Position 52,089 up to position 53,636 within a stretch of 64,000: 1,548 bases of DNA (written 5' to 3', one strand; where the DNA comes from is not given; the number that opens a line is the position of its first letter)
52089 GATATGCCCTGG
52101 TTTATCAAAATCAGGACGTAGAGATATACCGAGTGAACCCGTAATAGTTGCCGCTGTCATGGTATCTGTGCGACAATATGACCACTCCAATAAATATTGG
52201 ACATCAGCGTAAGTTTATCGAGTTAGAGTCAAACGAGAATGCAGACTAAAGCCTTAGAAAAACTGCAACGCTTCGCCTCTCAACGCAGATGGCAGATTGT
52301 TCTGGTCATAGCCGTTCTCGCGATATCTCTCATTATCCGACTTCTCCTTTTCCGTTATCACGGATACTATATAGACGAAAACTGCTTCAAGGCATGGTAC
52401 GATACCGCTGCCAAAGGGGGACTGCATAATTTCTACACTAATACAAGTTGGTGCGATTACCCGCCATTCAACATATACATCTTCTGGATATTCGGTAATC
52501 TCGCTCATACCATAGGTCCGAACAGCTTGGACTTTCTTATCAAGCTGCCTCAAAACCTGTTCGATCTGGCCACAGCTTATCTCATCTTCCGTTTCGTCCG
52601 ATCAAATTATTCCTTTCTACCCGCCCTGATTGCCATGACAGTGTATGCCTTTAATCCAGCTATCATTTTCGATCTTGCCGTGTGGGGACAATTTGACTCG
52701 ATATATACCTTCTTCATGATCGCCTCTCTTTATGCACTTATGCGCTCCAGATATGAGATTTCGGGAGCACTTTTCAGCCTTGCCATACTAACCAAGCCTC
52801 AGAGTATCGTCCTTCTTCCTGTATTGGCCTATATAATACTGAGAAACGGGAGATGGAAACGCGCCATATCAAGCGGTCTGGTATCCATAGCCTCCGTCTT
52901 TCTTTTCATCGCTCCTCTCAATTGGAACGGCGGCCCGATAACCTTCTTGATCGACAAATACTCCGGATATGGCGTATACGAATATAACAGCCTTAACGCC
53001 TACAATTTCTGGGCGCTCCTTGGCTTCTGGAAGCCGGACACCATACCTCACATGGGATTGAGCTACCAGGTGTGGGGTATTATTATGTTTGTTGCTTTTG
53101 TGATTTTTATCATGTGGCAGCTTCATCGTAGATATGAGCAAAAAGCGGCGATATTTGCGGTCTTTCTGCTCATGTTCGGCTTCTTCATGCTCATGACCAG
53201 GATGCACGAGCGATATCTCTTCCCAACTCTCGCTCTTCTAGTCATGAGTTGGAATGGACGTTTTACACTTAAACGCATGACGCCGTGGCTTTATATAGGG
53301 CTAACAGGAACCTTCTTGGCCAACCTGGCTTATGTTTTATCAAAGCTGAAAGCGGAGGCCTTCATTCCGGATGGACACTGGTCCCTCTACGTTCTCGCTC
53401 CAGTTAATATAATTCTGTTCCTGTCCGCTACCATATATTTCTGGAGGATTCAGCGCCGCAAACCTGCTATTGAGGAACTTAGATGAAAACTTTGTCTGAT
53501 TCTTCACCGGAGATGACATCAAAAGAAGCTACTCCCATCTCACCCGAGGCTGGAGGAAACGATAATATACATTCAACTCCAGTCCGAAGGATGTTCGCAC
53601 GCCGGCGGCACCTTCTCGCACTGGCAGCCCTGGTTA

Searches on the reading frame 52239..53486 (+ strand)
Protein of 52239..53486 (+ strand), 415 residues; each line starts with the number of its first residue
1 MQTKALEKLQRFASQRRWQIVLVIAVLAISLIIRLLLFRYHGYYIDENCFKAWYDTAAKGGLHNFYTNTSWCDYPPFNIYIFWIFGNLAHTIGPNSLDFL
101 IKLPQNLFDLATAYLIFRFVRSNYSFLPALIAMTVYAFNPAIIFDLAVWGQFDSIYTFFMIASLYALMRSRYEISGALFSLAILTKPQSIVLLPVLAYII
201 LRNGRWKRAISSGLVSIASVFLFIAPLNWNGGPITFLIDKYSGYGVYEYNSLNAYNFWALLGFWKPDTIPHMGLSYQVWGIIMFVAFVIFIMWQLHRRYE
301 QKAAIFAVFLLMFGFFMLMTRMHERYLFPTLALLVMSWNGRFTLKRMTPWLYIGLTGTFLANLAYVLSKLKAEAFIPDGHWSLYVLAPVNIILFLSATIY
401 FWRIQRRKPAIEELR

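Call 34: find_encoding_contigs(protein=window:52239-53486:+, flank=10000, max_places=2)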
Protein window:52239-53486:+ (415 aa): 2 contigs read that carry it; 2 places shown.
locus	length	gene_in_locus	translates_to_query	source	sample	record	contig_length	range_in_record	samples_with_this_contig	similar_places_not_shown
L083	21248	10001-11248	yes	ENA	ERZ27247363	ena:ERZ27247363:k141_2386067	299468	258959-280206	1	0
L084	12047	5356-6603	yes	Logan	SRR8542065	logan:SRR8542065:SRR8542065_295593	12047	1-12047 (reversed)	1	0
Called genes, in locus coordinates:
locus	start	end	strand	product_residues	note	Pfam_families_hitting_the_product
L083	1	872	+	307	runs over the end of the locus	PF00809:Pterin_bind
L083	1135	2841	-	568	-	PF02518:HATPase_c, PF13589:HATPase_c_3, PF01119:DNA_mis_repair, PF08676:MutL_C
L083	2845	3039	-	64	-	-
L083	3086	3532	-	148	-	-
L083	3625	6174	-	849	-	PF01624:MutS_I, PF05188:MutS_II, PF05192:MutS_III, PF05190:MutS_IV, PF00488:MutS_V, PF27441:MutS_C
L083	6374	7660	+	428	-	-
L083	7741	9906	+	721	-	PF10060:DUF2298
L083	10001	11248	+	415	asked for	PF06728:PIG-U (weak), PF09594:GT87, PF13231:PMT_2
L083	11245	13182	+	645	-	PF02366:PMT, PF13231:PMT_2, PF16192:PMT_4TMC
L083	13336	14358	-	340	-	PF03706:LPG_synthase_TM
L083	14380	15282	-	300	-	PF02881:SRP54_N, PF13604:AAA_30 (weak), PF00448:SRP54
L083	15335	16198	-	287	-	PF01063:Aminotran_4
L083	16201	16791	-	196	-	PF00117:GATase, PF07722:Peptidase_C26 (weak)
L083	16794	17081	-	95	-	-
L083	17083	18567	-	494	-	PF04715:, PF00425:Chorismate_bind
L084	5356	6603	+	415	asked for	PF06728:PIG-U (weak), PF09594:GT87, PF13231:PMT_2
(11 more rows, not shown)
